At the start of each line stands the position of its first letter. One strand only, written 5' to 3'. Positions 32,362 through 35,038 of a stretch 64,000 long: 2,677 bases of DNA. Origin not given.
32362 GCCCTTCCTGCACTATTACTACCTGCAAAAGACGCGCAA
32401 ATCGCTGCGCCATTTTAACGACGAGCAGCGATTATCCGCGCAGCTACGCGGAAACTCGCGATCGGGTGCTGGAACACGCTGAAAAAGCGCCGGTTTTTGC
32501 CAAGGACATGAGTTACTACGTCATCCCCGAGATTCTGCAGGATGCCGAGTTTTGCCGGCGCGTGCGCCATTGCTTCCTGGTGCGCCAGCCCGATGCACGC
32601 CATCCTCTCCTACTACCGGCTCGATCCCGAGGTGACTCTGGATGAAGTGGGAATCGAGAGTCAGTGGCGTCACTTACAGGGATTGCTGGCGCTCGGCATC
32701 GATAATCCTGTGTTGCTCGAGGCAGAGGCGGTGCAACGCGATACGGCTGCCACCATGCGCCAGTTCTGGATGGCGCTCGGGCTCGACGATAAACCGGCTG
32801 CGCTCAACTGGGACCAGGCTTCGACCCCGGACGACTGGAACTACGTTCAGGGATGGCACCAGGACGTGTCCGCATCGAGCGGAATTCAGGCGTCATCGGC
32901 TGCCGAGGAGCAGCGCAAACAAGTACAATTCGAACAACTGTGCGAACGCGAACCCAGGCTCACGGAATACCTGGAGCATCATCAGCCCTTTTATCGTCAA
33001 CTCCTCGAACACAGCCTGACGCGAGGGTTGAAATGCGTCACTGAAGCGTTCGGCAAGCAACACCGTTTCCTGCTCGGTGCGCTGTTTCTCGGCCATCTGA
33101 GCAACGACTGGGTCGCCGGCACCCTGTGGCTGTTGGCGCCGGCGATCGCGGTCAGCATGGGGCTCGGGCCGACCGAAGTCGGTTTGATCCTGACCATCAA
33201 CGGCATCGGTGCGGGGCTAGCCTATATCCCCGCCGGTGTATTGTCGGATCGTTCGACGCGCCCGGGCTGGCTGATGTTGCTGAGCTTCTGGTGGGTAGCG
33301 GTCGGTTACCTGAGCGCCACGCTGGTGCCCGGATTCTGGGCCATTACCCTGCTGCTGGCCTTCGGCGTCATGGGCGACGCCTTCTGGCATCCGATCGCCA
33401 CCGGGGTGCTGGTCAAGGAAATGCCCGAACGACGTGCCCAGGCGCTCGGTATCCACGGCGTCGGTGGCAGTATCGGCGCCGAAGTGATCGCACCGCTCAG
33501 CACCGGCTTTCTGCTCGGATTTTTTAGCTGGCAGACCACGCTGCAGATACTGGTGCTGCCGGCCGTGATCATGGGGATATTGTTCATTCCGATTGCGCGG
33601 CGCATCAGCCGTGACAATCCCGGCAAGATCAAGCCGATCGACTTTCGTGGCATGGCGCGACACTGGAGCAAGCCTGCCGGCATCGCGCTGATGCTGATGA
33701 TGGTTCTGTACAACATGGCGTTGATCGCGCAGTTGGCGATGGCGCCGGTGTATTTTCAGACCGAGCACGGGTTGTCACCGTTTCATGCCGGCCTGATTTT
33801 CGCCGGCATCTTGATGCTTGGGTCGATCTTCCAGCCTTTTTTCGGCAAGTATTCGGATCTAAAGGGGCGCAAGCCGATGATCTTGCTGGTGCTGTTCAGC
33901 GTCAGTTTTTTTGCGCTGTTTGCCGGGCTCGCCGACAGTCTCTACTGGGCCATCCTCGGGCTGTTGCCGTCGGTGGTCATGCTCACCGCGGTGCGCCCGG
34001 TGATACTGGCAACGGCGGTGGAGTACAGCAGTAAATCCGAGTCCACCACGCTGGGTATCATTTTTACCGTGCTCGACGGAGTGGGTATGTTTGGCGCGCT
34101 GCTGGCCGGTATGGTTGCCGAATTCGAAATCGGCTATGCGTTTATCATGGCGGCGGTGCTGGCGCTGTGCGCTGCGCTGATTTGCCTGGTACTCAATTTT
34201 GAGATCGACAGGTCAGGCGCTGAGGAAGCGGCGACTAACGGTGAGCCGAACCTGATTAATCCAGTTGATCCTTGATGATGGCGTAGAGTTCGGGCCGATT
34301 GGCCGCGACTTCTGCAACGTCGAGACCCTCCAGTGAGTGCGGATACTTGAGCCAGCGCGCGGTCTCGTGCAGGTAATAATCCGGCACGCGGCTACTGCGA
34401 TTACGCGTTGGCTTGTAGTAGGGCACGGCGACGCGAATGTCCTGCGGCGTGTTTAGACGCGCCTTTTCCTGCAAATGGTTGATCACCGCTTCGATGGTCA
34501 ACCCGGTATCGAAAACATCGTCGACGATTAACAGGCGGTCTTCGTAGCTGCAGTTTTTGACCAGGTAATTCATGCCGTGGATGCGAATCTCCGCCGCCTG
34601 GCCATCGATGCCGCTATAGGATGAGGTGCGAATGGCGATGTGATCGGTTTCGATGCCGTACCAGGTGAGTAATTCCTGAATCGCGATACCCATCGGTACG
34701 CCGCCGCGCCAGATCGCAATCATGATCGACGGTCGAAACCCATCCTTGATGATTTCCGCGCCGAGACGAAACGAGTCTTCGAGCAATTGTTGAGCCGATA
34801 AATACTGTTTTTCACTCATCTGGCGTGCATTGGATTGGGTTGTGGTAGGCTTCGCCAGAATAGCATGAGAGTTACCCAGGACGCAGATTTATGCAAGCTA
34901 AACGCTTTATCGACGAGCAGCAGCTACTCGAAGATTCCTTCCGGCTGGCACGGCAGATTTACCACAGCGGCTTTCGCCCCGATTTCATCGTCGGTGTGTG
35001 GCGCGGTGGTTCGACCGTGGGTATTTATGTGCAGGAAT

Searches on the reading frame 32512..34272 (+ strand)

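Call 29: search_protein_families(library=pfam, proteins=[window:32512-34272:+])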
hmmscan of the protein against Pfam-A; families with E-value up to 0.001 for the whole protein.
window:32512-34272:+ (587 aa): 2 families
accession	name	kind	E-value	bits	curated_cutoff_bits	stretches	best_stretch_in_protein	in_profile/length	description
PF07690.21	MFS_1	-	3.6e-46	158.1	33.4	2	191-520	1-337/347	Major Facilitator Superfamily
PF12832.13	MFS_1_like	-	7e-05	22.5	25.2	1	215-544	28-371/373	MFS_1 like family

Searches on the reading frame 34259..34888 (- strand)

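Call 82: search_protein_families(library=pfam, proteins=[window:34259-34888:-], max_evalue=0.00001)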
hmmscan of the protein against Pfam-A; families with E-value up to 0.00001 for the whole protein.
window:34259-34888:- (210 aa): 1 family
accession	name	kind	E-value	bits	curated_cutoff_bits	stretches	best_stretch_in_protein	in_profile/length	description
PF00156.33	Pribosyltran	-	2.5e-10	40.3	26.3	1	27-172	3-139/158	Phosphoribosyl transferase domain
